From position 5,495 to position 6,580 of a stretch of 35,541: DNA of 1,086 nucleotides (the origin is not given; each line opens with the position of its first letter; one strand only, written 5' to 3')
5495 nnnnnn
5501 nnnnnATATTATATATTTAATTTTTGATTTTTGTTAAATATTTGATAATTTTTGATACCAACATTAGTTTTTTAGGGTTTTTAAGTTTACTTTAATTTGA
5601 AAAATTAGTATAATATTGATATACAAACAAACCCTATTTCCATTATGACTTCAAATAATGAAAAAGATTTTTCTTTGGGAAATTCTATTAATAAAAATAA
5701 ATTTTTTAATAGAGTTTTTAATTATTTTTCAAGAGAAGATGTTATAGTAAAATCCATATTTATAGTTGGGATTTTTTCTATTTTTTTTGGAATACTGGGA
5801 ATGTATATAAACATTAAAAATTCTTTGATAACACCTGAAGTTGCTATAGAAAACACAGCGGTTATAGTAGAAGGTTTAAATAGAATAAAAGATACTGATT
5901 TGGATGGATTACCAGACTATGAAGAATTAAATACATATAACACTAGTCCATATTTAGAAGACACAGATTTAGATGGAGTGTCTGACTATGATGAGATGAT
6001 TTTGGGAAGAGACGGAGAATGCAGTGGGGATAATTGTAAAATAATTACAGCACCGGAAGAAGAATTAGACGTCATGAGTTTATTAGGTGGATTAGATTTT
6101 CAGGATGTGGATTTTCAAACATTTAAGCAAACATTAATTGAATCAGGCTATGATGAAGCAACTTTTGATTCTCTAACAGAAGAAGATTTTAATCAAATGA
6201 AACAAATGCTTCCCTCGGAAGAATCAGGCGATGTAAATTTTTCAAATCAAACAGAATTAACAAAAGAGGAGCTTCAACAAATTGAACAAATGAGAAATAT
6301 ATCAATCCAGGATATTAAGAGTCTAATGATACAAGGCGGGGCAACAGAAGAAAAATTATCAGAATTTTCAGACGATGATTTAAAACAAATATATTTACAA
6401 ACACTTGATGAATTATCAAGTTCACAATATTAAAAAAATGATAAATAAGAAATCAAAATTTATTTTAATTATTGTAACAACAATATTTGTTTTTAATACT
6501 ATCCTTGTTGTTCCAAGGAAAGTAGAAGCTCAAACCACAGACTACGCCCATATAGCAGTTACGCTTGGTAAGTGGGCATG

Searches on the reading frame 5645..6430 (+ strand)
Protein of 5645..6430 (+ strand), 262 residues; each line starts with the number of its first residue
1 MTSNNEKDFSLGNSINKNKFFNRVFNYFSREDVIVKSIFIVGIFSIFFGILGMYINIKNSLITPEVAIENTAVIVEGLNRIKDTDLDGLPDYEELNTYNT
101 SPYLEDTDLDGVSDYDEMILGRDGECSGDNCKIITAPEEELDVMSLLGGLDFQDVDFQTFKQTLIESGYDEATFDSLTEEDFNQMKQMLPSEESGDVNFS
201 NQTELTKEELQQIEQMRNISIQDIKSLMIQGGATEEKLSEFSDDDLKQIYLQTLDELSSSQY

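Call 4: search_protein_families(library=pfam, proteins=[window:5645-6430:+], max_evalue=0.1)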
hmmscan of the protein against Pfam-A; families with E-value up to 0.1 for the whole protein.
window:5645-6430:+ (262 aa): 1 family
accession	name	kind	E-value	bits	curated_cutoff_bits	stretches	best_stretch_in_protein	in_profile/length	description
PF18884.5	TSP3_bac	-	0.0012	19.1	25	0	83-100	1-17/22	Bacterial TSP3 repeat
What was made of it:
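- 5645..6433 (+): Cluster partner: single-pass membrane protein with bacterial TSP3 (calcium-binding type) repeats, 262 aa. Pfam TSP3_bac, weak (call 4).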

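Call 5: search_protein_families(library=ncbifam, proteins=[window:5645-6430:+], max_evalue=0.1)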
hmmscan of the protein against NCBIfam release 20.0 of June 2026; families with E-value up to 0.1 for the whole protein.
window:5645-6430:+ (262 aa): 2 families
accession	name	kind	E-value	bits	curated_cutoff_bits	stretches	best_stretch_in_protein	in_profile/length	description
NF049857.1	InaC_CT813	equivalog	0.001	19.1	200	1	27-53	27-53/241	inclusion membrane protein InaC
NF033765.2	gliding_CglD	equivalog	0.0033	15.3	400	1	79-118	203-241/1124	adventurous gliding motility lipoprotein CglD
